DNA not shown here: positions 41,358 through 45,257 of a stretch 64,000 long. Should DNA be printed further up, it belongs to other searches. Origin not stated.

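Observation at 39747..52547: A single 4266-aa ORF combines a zincin motif and the virion RNAP DxDxD module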

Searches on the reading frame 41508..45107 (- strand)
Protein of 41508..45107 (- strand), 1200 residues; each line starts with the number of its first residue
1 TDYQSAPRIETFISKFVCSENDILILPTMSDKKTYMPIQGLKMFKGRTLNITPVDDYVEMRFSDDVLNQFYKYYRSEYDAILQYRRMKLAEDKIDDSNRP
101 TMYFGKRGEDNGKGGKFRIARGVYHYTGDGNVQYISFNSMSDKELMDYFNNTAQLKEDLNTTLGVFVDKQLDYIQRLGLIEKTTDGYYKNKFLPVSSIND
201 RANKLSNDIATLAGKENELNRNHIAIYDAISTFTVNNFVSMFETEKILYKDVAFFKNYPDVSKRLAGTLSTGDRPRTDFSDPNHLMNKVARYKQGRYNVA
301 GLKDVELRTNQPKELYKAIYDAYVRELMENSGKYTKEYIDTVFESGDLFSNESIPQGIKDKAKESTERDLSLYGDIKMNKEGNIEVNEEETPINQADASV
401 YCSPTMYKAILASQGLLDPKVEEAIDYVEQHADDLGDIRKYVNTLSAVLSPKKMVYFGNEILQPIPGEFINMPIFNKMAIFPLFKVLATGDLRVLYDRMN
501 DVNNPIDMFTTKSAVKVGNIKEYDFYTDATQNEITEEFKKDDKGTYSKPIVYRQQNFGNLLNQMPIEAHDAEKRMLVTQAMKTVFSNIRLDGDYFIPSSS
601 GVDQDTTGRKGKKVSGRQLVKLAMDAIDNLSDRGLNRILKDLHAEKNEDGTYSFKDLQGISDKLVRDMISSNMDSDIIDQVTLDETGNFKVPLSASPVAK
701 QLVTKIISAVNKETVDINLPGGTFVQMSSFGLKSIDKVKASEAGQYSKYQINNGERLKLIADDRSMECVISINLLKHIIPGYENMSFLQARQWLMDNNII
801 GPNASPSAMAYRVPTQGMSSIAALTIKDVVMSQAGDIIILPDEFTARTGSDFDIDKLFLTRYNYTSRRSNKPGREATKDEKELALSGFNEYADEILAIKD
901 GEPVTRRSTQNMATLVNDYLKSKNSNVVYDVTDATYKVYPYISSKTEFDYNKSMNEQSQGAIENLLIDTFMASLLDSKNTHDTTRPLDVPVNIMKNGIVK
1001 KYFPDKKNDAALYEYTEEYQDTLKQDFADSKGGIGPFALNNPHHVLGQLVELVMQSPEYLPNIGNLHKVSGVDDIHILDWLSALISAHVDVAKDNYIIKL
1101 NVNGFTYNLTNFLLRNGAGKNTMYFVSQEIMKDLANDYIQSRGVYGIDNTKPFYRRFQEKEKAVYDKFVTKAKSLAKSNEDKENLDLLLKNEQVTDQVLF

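Call 80: predict_structure(alignment_id=A5)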
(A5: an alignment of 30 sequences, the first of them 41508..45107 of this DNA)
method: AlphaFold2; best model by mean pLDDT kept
length: 1200 residues; sequences in the alignment: 30
mean_pLDDT: 77.9   pTM: 0.72
mean pLDDT of the five models: 77.9, 77.8, 76.8, 75.0, 74.2
residues with pLDDT >= 90: 150; 70-90: 808; 50-70: 173; < 50: 69
segments of 3 or more residues with pLDDT < 50: 737-748, 897-910, 1056-1062, 1141-1160, 1192-1200
pLDDT, mean of each block of 10 residues (from residue 1): 69 86 72 65 83 86 94 89 85 75 80 77 88 89 88 92 93 88 89 88 89 86 93 91 80 80 71 76 83 89 84 90 87 82 80 89 90 86 79 73 90 80 77 55 55 84 81 86 77 89 92 85 86 87 86 88 62 70 79 74 61 85 89 86 87 86 80 76 87 76 76 79 78 59 47 78 88 81 73 86 84 74 89 75 76 66 79 77 72 54 44 73 74 76 81 85 90 87 82 80 60 82 77 74 76 56 65 82 78 73 77 83 77 59 40 45 57 67 63 43
secondary structure, 60 per line:
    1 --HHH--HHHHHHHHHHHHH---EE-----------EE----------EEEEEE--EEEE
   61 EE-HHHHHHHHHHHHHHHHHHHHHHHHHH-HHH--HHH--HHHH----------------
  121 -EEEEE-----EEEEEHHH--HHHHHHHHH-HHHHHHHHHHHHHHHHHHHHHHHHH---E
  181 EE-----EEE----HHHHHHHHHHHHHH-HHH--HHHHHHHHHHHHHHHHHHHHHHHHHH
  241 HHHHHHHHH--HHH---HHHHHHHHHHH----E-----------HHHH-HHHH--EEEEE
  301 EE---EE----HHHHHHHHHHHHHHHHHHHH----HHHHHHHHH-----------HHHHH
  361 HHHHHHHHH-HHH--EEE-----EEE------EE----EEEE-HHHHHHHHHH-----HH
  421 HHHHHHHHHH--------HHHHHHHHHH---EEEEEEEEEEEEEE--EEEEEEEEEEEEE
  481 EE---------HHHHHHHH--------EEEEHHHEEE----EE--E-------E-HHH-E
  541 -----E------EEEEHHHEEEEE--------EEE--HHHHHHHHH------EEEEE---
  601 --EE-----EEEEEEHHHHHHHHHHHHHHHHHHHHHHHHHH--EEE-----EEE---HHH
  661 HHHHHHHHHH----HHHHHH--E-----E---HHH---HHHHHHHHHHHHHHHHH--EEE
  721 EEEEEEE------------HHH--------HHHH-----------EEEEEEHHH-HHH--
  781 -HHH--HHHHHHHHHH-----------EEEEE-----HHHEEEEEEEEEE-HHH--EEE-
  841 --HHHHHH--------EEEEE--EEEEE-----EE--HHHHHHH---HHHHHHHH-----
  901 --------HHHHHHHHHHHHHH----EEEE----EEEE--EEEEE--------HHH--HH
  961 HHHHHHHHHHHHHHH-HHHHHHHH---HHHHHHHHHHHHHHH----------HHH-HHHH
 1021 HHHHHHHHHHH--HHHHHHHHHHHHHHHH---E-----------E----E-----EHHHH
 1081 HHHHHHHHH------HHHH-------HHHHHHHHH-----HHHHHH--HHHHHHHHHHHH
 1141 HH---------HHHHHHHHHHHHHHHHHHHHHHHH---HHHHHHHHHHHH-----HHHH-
elements in order (helices of 4 or more, strands of 3 or more residues): H8-20 E49-54 E57-62 H64-89 H101-104 E122-126 E132-136 H142-150 H152-176 E180-182 E188-190 H195-208 H215-249 H258-268 H285-288 H290-293 E296-302 H312-331 H336-344 H356-369 E376-378 E384-386 E399-402 H404-413 H419-430 H439-448 E452-465 E468-482 H492-499 E508-511 E515-517 E553-556 E560-564 E573-575 H578-586 E593-597 E610-615 H616-641 E644-646 E652-654 H658-670 H675-680 H699-715 E718-727 H751-754 E766-771 H787-796 E808-812 E821-830 E837-839 H843-848 E857-861 E864-868 H878-884 H888-895 H909-922 E927-930 E935-938 E941-945 H959-975 H977-984 H988-1002 H1017-1031 H1034-1049 H1077-1089 H1096-1099 H1107-1115 H1121-1126 H1129-1142 H1152-1175 H1179-1190 H1196-1199

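Call 88: fold_search(model_id=the predicted structure, library=pdb)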
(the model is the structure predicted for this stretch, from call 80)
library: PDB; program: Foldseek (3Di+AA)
matches with E <= 10: 73; with E <= 0.001: 1
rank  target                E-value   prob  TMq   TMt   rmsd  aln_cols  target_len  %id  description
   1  6vr4_A                3.9e-40  1.00  0.66  0.38   8.3      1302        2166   19  Virion-packaged DNA-dependent RNA polymerase of crAss-like phage phi14:2 (released 2020-07-29)
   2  7ogp_A                6.7e-02  0.72  0.08  0.24  24.2       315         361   13  Structure of the apo-state of the bacteriophage PhiKZ non-virion RNA polymerase - class including clamp (released 2021-07-07)
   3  8que_A                1.5e-01  0.20  0.07  0.15  30.5       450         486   14  Structure of the Bacteriophage PhiKZ non-virion RNA Polymerase bound to DNA and RNA (released 2024-07-31)
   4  7s01_d                1.9e-01  0.23  0.08  0.19  30.9       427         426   11  X-ray structure of the phage AR9 non-virion RNA polymerase holoenzyme in complex with a forked oligonucleotide contain (released 2022-07-06)
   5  7ogr_A                2.9e-01  0.57  0.06  0.34  21.6       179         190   17  Structure of the apo-state of the bacteriophage PhiKZ non-virion RNA polymerase (released 2021-07-07)
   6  1ss8_A                3.0e-01  0.03  0.06  0.09  25.6       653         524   10  GroEL (released 2005-03-01)
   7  2yey_A                3.2e-01  0.03  0.06  0.09  25.2       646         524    8  Crystal structure of the allosteric-defective chaperonin GroEL E434K mutant (released 2011-05-18)
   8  9exn_A                3.6e-01  0.10  0.04  0.04  24.7       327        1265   12  The vaccinia minimal RNA polymerase cryo EM structure at 1.9A resolution (released 2025-11-26)
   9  7aof_A                4.3e-01  0.09  0.05  0.05  24.5       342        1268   11  Atomic structure of the poxvirus transcription late pre-initiation complex (released 2021-10-06)
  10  1kp8_A                4.5e-01  0.02  0.06  0.09  25.9       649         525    9  Structural Basis for GroEL-assisted Protein Folding from the Crystal Structure of (GroEL-KMgATP)14 at 2.0 A Resolution (released 2003-03-25)
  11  7s00_d                5.0e-01  0.35  0.09  0.23  25.9       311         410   14  X-ray structure of the phage AR9 non-virion RNA polymerase core (released 2022-07-06)
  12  8q3k_A                5.4e-01  0.06  0.06  0.05  34.8       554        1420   10  The open state of the ASFV apo-RNA polymerase (released 2024-02-14)
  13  1mnf_A                5.7e-01  0.02  0.06  0.08  23.8       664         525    8  Domain motions in GroEL upon binding of an oligopeptide (released 2003-10-07)
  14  1pqv_A                7.2e-01  0.06  0.05  0.05  28.4       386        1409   13  RNA polymerase II-TFIIS complex (released 2003-08-19)
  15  5da8_E                8.2e-01  0.02  0.06  0.10  23.3       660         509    9  Crystal structure of chaperonin GroEL from (released 2015-10-14)
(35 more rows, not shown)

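Call 111: search_protein_representatives(protein=window:41508-45107:-)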
Query: 1200 residues. Proteins with E-value up to 0.001 (for the whole library): 1298; up to 1e-10: 805; up to 1e-30: 318. The best 150 are listed.
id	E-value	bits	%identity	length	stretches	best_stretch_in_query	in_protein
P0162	0.0e+00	1801.9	70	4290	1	2-1200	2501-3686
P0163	0.0e+00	1420.0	62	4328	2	2-876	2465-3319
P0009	0.0e+00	1267.8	70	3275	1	1-851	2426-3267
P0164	0.0e+00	1099.1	53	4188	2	2-866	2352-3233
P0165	1.7e-217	741.6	49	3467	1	1-851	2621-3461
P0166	8.2e-174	596.9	41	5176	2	2-866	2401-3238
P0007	9.4e-162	557.0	40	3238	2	2-868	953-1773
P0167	9.6e-160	550.3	41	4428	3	2-871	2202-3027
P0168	1.6e-153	529.7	41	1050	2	177-1060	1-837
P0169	2.5e-153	529.1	39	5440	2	2-1063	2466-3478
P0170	2.9e-149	515.6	37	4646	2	2-864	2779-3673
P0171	2.7e-146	505.8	37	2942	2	2-880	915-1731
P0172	2.3e-144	499.4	38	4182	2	6-865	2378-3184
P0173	3.1e-141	489.0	37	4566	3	156-891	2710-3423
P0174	5.5e-141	488.2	37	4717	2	6-866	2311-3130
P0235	2.1e-82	294.2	34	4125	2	23-866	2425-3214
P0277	2.4e-72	260.9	33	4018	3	393-870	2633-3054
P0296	4.6e-69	250.0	32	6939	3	1013-1165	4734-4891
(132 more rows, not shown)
